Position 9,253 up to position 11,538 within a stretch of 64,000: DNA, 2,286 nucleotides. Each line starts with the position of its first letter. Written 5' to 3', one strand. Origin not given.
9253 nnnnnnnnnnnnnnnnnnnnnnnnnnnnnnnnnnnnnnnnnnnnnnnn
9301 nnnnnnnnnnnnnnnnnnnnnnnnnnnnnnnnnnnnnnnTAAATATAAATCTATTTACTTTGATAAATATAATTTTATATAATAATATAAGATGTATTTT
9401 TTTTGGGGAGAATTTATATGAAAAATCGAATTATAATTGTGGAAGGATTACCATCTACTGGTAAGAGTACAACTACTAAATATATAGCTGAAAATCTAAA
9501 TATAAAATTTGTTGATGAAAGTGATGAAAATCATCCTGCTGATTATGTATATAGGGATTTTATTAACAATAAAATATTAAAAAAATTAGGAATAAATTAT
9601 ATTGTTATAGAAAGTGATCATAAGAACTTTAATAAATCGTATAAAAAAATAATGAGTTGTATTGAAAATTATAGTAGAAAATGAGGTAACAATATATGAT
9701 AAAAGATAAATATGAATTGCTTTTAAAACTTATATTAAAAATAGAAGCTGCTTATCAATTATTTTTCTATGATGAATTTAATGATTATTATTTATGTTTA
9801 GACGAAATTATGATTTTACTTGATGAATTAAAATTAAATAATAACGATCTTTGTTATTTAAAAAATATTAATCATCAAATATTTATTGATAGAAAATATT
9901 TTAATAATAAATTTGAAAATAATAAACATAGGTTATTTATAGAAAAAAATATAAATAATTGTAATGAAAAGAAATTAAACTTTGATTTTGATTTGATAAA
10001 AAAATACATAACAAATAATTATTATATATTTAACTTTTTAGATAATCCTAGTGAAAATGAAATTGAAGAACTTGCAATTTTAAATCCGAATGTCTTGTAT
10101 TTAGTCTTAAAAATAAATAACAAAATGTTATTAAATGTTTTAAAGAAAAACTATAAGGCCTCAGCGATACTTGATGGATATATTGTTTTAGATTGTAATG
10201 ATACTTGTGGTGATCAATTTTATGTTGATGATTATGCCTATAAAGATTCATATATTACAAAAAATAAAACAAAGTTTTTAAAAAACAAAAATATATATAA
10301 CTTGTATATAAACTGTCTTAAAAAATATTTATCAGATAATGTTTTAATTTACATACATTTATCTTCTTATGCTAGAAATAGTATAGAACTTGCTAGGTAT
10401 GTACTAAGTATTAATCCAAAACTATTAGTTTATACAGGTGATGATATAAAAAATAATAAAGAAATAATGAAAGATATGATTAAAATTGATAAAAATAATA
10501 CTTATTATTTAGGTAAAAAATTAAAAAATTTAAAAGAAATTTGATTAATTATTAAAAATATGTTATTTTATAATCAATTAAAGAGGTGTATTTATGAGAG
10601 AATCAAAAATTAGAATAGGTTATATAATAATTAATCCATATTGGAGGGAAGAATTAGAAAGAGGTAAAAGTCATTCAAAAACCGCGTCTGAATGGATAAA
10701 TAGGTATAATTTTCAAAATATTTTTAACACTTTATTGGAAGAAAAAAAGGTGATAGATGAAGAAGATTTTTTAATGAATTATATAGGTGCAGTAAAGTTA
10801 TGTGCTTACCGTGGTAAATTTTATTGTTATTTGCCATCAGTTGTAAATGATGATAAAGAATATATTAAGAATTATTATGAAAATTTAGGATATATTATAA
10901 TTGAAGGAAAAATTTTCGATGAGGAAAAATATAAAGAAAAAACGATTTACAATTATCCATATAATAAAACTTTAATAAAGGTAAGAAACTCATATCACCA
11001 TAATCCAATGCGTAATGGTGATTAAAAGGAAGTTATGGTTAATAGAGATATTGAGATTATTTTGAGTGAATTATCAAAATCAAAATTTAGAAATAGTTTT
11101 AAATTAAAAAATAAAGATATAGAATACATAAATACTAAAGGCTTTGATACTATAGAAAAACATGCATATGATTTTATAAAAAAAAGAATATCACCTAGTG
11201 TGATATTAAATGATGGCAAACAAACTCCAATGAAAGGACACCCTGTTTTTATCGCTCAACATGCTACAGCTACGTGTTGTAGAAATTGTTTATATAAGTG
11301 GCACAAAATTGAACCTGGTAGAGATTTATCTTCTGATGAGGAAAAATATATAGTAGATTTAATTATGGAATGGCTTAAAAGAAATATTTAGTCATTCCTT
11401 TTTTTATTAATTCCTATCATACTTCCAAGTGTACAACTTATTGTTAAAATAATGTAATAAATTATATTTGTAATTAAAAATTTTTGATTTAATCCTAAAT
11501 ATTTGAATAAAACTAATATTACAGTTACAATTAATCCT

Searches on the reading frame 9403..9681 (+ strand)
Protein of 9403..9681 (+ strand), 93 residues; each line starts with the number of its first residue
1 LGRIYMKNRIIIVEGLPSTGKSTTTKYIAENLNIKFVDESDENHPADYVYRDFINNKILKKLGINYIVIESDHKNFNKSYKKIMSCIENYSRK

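Call 4: search_protein_families(library=pfam, proteins=[window:9403-9681:+], max_evalue=1)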
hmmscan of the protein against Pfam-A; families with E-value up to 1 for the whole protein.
window:9403-9681:+ (93 aa): 23 families
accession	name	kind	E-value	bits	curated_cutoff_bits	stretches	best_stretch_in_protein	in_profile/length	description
PF13238.12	AAA_18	-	0.00038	21.4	29.4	1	11-47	1-25/128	AAA domain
PF08433.16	KTI12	-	0.00042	20.4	22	1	11-87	4-92/271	Chromatin associated protein KTI12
PF13521.12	AAA_28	-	0.0015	19.2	27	1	11-39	2-30/164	AAA domain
PF01712.25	dNK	-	0.0023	18.2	27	1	11-44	1-34/203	Deoxynucleoside kinase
PF13173.12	AAA_14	-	0.0052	17.2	27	1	8-68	2-67/129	AAA domain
PF24883.2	NPHP3_N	-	0.0079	16.8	24.8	1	8-55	22-62/164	Nephrocystin 3, N-terminal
PF20720.3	nSTAND3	-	0.009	16.2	27.2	1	4-32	13-41/155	Novel STAND NTPase 3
PF13401.12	AAA_22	-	0.0098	16.7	27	1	8-55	5-56/130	AAA domain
PF01202.28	SKI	-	0.0098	16.5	22.1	1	18-39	2-23/159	Shikimate kinase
PF13207.12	AAA_17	-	0.015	16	27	1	15-41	2-28/136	AAA domain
PF24406.1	nSTAND_NTPase4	-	0.02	15.4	27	1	28-66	7-45/58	Novel STAND NTPase 4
PF09848.15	SLFN-g3_helicase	-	0.022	14.5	24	1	9-91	2-74/354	Schlafen group 3, DNA/RNA helicase domain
PF02224.24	Cytidylate_kin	-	0.024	14.8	26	1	12-40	2-30/211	Cytidylate kinase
PF00004.35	AAA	-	0.032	15.1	21.2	1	12-38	2-28/131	ATPase family associated with various cellular activities (AAA)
PF19109.5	DUF5796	-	0.035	14.6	36.9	1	5-74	25-94/139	Family of unknown function (DUF5796)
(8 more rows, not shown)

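Call 5: search_protein_families(library=ncbifam, proteins=[window:9403-9681:+], max_evalue=1)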
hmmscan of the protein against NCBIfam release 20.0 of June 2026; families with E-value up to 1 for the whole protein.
window:9403-9681:+ (93 aa): 29 families (the best 25 are shown)
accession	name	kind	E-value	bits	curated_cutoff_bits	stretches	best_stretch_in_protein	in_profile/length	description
NF005250.0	PRK06761.1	equivalog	6.9e-11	41.7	270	1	6-67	1-67/282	hypothetical protein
TIGR02173.1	cyt_kin_arch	equivalog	0.00057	19.9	102.1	1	10-38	2-30/169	(d)CMP kinase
NF008996.1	PRK12339.1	equivalog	0.00063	19.5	250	1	9-42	1-34/193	mevalonate-3-phosphate 5-kinase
NF010552.0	PRK13946.1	equivalog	0.0014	18.2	186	1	6-42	21-57/198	shikimate kinase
NF040667.1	hom_kin_desulfo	exception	0.0021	18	197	1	11-43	3-34/163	homoserine kinase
NF003012.0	PRK03839.1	equivalog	0.0045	17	152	1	10-41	2-33/180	putative kinase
TIGR03574.1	selen_PSTK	equivalog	0.0048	16.4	290.5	1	10-38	1-29/249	L-seryl-tRNA(Sec) kinase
NF010553.0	PRK13947.1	equivalog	0.0051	17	204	1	6-40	1-33/173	shikimate kinase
NF008995.0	PRK12338.1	equivalog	0.0057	16.1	434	1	6-41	2-37/319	hypothetical protein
TIGR01526.1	nadR_NMN_Atrans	equivalog_domain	0.0062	15.8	341.15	1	9-42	163-196/325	nicotinamide-nucleotide adenylyltransferase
NF010004.0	PRK13477.1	equivalog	0.0072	14.8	524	1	7-38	284-315/514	bifunctional pantoate--beta-alanine ligase/(d)CMP kinase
TIGR00017.1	cmk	equivalog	0.0075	16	135.55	1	9-39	3-33/217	(d)CMP kinase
NF001866.0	PRK00625.1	equivalog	0.0076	16.4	142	1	11-40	3-32/173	shikimate kinase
TIGR01313.1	therm_gnt_kin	subfamily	0.0084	15.9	113.75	1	11-48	1-37/164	gluconokinase, GntK/IdnK-type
NF010555.0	PRK13949.1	equivalog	0.011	15.8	180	1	9-87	3-67/175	shikimate kinase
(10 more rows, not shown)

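Call 8: search_protein_families(library=phrogs, proteins=[window:9403-9681:+], max_evalue=1)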
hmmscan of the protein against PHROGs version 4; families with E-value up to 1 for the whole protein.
window:9403-9681:+ (93 aa): 17 families
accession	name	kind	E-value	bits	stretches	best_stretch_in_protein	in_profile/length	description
phrog_761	-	other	6.6e-06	27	1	6-38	17-49/362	thymidylate kinase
phrog_2071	-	other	0.00031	21.6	1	6-41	14-47/282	ATPase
phrog_3462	-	moron, auxiliary metabolic gene and host takeover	0.0014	18.9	1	9-40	168-198/346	nicotinamide-nucleotide adenylyltransferase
phrog_5846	-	DNA, RNA and nucleotide metabolism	0.0016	18.8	1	9-67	39-67/380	clamp loader of DNA polymerase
phrog_3757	-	unknown function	0.0032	17.9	1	8-37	126-155/367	-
phrog_4182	-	unknown function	0.0084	16.7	1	6-74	7-74/243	-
phrog_21479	-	unknown function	0.013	16.5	1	8-38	26-56/68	-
phrog_10401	-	other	0.021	14.5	1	8-34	460-486/667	ATPase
phrog_505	-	other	0.024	15.1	1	8-37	2-31/295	polynucleotide kinase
phrog_37904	-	unknown function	0.025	15.2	1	7-45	3-44/212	-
phrog_139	-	other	0.034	14.6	1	5-34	80-109/342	deoxynucleoside monophosphate kinase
phrog_2107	-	other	0.039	14.6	1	11-38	6-33/201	thymidylate kinase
phrog_22510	-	unknown function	0.047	15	1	1-51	35-80/102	-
phrog_10255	-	other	0.053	14.3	1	10-41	3-34/230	kinase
phrog_1297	-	other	0.079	13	1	3-38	20-55/356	ATPase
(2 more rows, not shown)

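Call 9: search_protein_families(library=padloc, proteins=[window:9403-9681:+], max_evalue=1)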
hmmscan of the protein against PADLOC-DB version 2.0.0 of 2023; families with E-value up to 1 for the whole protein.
window:9403-9681:+ (93 aa): 5 families
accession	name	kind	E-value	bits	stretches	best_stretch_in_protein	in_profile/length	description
PDLC02911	VakA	-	3.5e-05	22.4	1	8-37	2-31/163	-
PDLC04140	mad8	-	5.4e-05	20.8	1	7-86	26-113/314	mads_8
PDLC04690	PDC-M51B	-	0.00035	18.4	1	10-37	4-31/191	-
PDLC02196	IetA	-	0.0029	15.1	1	6-37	121-151/374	-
PDLC01848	CARF3--CARF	-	0.0061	14.2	1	56-91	47-81/197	-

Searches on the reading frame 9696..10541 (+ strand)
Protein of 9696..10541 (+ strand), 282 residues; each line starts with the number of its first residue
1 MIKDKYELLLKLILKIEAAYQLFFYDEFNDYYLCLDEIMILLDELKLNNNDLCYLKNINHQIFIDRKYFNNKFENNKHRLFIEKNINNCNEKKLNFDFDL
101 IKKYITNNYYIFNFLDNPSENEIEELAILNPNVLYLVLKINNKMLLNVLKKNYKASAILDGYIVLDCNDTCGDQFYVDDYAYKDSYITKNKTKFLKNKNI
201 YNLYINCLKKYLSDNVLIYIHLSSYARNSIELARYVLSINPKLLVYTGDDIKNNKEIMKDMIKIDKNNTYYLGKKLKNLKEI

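Call 4: search_protein_families(library=pfam, proteins=[window:9696-10541:+], max_evalue=1)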
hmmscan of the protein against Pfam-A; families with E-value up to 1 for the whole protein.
window:9696-10541:+ (282 aa): 1 family
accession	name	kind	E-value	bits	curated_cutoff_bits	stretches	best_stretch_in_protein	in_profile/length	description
PF13475.11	DUF4116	-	5.1e-07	29.6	24.9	1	231-277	3-49/49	Domain of unknown function (DUF4116)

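Call 5: search_protein_families(library=ncbifam, proteins=[window:9696-10541:+], max_evalue=1)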
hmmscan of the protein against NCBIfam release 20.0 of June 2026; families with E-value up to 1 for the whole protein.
window:9696-10541:+ (282 aa): 0 families

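Call 8: search_protein_families(library=phrogs, proteins=[window:9696-10541:+], max_evalue=1)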
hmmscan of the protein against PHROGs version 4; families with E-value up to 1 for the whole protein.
window:9696-10541:+ (282 aa): 2 families
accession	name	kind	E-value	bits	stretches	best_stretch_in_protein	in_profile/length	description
phrog_33181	-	unknown function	0.11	14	1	111-197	6-89/94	-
phrog_35755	-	unknown function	0.32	12.1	0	161-191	34-63/76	-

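Call 9: search_protein_families(library=padloc, proteins=[window:9696-10541:+], max_evalue=1)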
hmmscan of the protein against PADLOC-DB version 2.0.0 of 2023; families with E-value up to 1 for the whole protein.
window:9696-10541:+ (282 aa): 0 families

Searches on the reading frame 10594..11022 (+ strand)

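Call 4: search_protein_families(library=pfam, proteins=[window:10594-11022:+], max_evalue=1)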
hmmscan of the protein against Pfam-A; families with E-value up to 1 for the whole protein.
window:10594-11022:+ (143 aa): 0 families

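Call 5: search_protein_families(library=ncbifam, proteins=[window:10594-11022:+], max_evalue=1)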
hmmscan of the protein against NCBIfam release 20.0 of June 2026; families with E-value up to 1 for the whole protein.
window:10594-11022:+ (143 aa): 0 families

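Call 8: search_protein_families(library=phrogs, proteins=[window:10594-11022:+], max_evalue=1)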
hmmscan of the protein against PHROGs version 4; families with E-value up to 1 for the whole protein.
window:10594-11022:+ (143 aa): 1 family
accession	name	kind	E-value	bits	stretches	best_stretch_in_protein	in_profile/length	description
phrog_27263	-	unknown function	0.043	15.4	1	39-131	23-109/113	-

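Call 9: search_protein_families(library=padloc, proteins=[window:10594-11022:+], max_evalue=1)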
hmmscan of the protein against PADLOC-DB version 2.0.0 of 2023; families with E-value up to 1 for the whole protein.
window:10594-11022:+ (143 aa): 0 families

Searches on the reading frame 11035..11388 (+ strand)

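Call 4: search_protein_families(library=pfam, proteins=[window:11035-11388:+], max_evalue=1)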
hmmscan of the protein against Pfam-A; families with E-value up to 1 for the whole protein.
window:11035-11388:+ (118 aa): 3 families
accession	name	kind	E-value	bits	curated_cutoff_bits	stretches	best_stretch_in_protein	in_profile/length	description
PF13811.11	DUF4186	-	2e-50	169.9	25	1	9-115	3-109/109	Domain of unknown function (DUF4186)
PF06844.16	DUF1244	-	0.019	15.5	27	1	78-102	9-36/67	Protein of unknown function (DUF1244)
PF09060.15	L27_N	-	0.097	13.1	25.4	1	4-24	23-43/48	L27_N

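Call 5: search_protein_families(library=ncbifam, proteins=[window:11035-11388:+], max_evalue=1)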
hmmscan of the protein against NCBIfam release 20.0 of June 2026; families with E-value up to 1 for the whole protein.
window:11035-11388:+ (118 aa): 1 family
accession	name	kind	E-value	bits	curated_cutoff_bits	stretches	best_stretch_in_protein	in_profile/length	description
NF041205.1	VdcD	equivalog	0.0018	18.1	30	1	80-100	24-44/70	non-oxidative hydroxyarylic acid decarboxylases subunit D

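Call 8: search_protein_families(library=phrogs, proteins=[window:11035-11388:+], max_evalue=1)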
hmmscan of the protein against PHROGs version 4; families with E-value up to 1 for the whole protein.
window:11035-11388:+ (118 aa): 1 family
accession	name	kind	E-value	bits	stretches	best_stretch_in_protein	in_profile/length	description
phrog_37679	-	unknown function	0.064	14.5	1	44-76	22-54/65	-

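Call 9: search_protein_families(library=padloc, proteins=[window:11035-11388:+], max_evalue=1)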
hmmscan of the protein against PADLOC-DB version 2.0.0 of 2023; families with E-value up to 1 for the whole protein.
window:11035-11388:+ (118 aa): 0 families
